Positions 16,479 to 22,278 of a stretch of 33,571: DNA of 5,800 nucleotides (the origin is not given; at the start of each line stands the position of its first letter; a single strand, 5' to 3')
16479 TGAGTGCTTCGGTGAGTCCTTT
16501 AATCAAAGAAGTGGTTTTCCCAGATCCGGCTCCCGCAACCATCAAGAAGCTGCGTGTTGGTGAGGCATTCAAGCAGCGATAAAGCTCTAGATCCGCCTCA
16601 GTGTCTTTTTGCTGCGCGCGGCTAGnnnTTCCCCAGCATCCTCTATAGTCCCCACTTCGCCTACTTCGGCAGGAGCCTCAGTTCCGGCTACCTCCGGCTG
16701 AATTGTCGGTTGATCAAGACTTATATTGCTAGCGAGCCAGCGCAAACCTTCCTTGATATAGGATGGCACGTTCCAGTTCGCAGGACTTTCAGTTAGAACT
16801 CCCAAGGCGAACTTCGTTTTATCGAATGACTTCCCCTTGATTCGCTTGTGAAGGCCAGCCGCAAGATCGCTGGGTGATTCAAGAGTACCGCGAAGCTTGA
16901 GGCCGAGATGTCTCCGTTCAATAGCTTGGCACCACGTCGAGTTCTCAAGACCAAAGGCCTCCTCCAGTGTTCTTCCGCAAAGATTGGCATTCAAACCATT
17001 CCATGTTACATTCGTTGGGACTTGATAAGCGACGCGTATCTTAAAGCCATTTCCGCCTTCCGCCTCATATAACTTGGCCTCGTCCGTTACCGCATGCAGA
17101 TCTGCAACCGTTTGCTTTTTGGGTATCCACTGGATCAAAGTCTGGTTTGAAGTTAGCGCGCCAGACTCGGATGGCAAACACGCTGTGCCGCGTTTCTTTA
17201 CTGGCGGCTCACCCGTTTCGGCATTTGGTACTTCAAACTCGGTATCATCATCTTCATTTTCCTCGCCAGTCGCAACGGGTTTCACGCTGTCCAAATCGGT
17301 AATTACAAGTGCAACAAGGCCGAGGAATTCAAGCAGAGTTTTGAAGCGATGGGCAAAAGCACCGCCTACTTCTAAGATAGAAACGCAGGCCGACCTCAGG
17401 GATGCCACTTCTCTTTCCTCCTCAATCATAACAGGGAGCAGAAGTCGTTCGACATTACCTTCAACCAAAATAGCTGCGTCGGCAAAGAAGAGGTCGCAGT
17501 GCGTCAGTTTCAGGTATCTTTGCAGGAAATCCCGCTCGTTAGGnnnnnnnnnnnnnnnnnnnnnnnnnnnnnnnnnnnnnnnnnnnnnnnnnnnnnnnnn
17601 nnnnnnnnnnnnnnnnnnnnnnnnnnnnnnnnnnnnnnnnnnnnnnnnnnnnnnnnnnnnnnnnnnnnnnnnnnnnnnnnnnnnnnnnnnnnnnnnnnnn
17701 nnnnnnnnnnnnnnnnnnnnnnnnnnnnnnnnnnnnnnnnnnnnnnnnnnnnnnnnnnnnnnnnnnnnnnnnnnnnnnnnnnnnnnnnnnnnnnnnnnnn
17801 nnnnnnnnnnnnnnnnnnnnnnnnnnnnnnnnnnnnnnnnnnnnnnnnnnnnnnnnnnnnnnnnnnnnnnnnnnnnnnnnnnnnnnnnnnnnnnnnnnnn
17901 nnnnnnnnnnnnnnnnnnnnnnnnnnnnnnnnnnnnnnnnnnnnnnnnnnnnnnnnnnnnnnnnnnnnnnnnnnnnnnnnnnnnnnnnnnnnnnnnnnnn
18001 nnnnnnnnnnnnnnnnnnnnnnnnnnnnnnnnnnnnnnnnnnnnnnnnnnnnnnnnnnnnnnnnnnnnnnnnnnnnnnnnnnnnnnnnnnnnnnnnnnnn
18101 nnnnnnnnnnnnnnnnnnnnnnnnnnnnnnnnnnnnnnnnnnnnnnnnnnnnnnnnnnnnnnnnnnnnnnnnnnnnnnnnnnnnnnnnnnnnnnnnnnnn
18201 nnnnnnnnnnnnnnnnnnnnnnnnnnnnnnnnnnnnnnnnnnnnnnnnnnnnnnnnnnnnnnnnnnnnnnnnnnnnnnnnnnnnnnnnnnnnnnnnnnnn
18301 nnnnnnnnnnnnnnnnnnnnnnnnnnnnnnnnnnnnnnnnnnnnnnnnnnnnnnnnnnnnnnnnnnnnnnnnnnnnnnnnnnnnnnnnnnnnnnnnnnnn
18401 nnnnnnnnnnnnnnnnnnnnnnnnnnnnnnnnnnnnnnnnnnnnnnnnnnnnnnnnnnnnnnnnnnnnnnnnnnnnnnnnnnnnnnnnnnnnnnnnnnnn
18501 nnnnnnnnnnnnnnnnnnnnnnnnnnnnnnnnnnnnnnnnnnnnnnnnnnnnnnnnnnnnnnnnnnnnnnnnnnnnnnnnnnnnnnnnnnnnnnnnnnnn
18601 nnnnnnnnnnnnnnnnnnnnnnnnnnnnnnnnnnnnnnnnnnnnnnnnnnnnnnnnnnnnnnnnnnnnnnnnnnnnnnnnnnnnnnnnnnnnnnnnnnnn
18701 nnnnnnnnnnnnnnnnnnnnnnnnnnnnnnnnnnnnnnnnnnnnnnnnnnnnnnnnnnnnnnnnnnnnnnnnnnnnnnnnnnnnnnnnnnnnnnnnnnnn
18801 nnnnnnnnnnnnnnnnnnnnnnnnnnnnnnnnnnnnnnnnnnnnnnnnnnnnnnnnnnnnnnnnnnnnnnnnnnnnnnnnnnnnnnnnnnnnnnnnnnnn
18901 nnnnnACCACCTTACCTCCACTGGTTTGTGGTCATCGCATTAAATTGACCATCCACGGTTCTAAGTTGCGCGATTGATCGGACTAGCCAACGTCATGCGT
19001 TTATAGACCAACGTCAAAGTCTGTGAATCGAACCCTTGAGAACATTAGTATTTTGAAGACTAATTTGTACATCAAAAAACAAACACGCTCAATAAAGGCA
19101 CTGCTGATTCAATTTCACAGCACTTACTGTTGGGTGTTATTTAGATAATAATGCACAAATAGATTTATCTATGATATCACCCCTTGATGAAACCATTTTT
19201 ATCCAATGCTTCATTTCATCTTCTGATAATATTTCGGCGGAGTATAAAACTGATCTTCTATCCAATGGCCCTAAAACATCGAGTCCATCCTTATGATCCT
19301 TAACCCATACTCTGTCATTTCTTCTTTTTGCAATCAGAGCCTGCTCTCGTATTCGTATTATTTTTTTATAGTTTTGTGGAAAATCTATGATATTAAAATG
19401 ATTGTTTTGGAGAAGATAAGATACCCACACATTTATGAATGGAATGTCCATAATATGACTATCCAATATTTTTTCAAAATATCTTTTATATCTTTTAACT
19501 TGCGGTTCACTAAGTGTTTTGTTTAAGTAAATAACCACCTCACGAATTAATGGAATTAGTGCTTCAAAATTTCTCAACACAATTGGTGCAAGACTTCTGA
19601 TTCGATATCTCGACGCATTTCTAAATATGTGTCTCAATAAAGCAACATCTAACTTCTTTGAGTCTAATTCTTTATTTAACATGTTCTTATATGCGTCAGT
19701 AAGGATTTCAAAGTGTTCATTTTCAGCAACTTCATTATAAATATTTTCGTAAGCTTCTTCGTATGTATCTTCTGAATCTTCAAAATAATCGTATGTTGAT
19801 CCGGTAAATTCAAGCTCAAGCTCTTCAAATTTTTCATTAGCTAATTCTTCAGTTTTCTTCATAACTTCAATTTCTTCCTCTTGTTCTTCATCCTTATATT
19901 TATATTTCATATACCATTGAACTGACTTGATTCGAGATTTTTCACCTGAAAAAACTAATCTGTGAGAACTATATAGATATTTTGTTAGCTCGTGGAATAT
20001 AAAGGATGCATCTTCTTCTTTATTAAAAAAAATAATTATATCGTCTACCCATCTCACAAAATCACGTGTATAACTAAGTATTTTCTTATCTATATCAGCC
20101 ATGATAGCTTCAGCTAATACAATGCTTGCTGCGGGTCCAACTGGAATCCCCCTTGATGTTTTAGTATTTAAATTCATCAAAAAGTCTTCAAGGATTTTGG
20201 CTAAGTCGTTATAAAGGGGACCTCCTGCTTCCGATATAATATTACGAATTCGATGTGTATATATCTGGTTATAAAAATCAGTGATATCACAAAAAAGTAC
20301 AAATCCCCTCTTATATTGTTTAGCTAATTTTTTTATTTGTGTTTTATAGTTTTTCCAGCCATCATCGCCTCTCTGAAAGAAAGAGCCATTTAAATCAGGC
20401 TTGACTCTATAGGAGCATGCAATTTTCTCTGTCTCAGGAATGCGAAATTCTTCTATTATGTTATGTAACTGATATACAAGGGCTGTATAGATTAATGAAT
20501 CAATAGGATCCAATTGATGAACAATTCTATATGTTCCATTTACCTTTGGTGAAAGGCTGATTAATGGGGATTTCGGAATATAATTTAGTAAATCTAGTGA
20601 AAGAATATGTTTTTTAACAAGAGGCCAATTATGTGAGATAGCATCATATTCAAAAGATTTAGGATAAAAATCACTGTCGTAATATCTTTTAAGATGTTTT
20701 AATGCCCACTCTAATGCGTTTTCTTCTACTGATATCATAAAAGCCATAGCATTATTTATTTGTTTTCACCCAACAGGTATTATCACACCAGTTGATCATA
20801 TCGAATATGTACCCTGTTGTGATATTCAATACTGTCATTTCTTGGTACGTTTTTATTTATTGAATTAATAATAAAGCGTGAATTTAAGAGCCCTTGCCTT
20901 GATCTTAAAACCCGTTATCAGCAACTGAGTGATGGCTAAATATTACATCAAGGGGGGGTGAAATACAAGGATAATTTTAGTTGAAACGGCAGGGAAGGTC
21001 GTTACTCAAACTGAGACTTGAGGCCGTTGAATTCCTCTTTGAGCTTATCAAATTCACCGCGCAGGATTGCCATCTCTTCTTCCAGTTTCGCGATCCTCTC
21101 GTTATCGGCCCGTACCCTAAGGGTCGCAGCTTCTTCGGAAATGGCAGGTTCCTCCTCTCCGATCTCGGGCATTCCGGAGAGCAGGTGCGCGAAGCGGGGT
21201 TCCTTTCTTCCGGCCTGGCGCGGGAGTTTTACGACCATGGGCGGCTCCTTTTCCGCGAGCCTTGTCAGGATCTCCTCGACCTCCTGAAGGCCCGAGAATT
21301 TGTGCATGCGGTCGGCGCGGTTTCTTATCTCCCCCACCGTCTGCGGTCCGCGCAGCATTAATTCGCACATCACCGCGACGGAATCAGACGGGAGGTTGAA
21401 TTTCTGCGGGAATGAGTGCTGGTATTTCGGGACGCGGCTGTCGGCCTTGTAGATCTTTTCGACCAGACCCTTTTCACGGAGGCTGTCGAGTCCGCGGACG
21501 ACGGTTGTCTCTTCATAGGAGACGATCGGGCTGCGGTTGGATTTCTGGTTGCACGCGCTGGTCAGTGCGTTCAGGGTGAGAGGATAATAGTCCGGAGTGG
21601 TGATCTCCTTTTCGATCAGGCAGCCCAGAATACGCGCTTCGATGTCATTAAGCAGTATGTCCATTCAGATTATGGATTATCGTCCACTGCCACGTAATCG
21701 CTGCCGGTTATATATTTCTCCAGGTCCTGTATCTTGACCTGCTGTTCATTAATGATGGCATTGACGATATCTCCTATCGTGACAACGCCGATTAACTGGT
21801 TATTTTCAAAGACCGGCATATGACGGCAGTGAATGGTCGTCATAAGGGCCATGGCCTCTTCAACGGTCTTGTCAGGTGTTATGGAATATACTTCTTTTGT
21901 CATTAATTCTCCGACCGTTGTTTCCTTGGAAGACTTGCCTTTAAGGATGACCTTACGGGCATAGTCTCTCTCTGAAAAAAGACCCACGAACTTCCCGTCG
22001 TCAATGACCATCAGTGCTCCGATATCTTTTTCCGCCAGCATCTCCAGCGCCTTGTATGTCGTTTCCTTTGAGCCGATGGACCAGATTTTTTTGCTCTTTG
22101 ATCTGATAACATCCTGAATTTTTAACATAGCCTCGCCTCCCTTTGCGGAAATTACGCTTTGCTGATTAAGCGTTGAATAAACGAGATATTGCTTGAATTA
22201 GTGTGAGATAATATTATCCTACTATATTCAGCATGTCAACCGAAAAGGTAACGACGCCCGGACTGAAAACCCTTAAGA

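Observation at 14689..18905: Enlarged, translationally coupled OLD-family ATPase/TOPRIM nuclease + UvrD-like helicase: a divergent Gabija-like (class 2 OLD) defence pair at the window centre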

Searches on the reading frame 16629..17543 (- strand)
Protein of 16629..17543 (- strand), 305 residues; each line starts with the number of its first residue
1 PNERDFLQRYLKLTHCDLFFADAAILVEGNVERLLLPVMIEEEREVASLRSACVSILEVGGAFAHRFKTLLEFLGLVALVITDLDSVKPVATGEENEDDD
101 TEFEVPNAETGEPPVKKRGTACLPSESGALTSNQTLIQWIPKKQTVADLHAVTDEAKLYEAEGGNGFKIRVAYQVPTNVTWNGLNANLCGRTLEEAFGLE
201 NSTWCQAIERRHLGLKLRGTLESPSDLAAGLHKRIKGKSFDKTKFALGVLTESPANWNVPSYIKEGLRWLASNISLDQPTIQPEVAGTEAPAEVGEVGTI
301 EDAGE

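Call 75: search_solved_structures(query=window:16629-17543:-, max_evalue=1, show_alignments=3)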
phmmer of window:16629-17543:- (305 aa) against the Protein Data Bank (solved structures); distinct sequences matched with E-value up to 1: 7.
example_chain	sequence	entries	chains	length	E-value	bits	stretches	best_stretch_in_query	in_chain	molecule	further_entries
6nk8_A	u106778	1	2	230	8.5e-07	31.7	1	3-87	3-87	Class 2 OLD family nuclease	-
6njv_A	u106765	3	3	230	2.2e-05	27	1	4-86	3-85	Xcc_CTR_I | Xcc_ctr_pt | Xcc_ctr_Hg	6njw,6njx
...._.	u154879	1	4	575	0.027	16.9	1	16-85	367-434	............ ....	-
8jq9_B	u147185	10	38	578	0.027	16.9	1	16-85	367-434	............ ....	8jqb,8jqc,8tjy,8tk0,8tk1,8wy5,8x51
8j4t_A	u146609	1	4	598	0.027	16.9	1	16-85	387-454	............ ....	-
8sm3_A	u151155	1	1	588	0.027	16.9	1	16-85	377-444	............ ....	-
8u7i_A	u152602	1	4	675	0.033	16.6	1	16-85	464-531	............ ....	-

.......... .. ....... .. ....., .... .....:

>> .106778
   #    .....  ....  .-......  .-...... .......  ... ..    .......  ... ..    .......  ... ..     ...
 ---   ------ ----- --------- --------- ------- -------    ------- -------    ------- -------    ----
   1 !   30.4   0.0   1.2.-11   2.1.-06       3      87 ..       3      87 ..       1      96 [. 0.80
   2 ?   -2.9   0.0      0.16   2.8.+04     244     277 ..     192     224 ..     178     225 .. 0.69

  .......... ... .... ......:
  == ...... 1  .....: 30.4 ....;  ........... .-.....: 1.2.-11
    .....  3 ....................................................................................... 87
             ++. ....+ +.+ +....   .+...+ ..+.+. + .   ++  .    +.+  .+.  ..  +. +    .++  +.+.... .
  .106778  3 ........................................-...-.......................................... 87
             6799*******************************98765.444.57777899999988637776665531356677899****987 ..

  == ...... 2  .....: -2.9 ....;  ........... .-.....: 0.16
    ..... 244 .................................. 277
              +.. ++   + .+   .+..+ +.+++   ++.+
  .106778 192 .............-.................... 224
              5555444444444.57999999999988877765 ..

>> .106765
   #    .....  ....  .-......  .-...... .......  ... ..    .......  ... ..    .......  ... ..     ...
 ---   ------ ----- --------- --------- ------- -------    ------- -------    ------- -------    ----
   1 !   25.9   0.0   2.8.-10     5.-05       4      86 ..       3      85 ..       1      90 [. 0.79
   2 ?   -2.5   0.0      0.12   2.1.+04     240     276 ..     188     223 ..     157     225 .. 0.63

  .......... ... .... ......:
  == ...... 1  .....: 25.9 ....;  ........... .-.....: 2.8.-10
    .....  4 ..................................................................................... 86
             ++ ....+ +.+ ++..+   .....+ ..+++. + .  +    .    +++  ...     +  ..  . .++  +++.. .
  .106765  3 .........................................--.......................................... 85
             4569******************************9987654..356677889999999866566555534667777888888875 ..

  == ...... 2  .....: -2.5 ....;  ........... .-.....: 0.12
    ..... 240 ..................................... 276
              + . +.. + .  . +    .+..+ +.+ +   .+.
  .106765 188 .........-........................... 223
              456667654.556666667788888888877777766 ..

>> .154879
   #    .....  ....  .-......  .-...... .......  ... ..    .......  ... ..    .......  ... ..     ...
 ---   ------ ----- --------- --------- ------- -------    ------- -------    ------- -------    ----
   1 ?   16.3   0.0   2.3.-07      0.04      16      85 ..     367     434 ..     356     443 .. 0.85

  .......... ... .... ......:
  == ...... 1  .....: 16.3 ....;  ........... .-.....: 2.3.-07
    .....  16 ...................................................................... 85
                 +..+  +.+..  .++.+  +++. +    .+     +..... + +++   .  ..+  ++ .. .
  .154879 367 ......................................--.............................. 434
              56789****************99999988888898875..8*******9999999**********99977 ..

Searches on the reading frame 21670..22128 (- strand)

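Call 47: search_protein_families(library=pfam, proteins=[window:21670-22128:-], max_evalue=0.001)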
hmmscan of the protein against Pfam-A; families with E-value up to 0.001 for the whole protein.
window:21670-22128:- (152 aa): 1 family
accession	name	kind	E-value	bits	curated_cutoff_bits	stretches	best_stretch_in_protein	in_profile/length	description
PF00571.33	CBS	-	3.8e-24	85.2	24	2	72-126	1-56/57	CBS domain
